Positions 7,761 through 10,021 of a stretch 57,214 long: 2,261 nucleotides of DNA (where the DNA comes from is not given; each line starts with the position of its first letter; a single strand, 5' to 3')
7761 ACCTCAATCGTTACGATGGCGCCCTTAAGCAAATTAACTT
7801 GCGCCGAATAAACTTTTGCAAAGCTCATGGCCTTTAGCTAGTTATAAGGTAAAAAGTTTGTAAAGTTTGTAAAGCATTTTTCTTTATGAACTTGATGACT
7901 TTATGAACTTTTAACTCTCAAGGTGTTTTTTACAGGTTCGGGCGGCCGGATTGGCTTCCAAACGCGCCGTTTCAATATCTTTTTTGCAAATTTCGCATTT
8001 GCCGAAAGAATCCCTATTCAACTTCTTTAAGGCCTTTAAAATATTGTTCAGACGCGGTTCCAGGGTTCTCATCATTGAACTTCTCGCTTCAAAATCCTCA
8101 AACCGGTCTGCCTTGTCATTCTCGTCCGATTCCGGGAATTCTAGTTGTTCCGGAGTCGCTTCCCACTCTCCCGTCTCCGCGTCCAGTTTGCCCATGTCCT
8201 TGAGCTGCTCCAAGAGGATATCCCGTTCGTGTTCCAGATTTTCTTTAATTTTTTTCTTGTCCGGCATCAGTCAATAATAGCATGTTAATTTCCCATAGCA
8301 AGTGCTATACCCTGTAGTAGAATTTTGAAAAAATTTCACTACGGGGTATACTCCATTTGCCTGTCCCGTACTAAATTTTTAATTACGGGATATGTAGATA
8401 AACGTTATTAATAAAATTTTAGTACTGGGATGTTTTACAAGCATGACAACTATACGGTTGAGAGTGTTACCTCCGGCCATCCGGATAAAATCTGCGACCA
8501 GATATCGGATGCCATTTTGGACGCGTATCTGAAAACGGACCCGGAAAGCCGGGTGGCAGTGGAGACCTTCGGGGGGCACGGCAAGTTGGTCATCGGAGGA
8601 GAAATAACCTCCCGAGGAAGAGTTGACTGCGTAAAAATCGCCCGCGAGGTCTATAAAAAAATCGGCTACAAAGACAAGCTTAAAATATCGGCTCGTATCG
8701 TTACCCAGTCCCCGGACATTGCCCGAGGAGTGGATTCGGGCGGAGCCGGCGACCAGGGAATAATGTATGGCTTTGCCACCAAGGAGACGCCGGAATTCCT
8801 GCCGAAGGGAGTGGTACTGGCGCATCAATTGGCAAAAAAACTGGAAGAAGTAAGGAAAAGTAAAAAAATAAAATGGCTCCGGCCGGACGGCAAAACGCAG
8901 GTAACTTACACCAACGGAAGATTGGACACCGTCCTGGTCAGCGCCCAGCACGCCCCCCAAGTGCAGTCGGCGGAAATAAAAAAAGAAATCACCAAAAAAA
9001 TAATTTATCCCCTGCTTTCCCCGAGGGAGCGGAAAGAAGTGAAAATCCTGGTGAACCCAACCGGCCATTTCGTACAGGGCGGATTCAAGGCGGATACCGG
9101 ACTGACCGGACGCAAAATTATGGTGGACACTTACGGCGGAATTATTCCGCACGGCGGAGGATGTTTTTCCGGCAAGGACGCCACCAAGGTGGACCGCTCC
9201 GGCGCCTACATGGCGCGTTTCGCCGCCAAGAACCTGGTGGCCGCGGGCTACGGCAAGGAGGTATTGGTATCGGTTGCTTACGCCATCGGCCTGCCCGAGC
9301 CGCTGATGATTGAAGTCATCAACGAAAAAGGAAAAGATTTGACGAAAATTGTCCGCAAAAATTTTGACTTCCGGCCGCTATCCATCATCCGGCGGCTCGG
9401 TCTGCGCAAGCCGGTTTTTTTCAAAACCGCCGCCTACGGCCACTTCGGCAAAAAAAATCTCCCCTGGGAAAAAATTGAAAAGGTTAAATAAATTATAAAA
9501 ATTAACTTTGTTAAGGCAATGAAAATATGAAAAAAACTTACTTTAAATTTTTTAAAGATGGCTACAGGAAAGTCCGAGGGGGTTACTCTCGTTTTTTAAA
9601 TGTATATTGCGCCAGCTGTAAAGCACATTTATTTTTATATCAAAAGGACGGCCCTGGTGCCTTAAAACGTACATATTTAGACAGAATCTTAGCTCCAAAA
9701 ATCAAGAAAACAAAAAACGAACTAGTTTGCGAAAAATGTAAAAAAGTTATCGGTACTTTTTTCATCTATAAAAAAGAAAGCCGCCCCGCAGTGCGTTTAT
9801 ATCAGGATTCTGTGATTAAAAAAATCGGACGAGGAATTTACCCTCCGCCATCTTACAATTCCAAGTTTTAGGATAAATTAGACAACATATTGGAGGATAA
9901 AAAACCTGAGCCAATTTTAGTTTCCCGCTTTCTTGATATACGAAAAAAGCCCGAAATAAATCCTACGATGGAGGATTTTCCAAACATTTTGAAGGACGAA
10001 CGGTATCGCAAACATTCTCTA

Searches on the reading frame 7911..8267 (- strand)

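Call 67: search_protein_families(library=pfam, proteins=[window:7911-8267:-], max_evalue=0.001)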
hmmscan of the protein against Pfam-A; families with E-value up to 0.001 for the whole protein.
window:7911-8267:- (118 aa): 1 family
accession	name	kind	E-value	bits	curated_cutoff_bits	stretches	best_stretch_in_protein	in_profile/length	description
PF01258.23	zf-dskA_traR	-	9.3e-07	29.2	24.9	1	87-113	2-28/36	Prokaryotic dksA/traR C4-type zinc finger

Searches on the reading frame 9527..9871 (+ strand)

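Call 67: search_protein_families(library=pfam, proteins=[window:9527-9871:+], max_evalue=0.001)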
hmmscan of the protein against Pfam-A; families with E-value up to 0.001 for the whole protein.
window:9527-9871:+ (114 aa): 1 family
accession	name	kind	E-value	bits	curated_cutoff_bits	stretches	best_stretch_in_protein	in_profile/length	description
PF09814.14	HECT_2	-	0.00045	19.7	22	0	57-99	198-238/369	HECT-like Ubiquitin-conjugating enzyme (E2)-binding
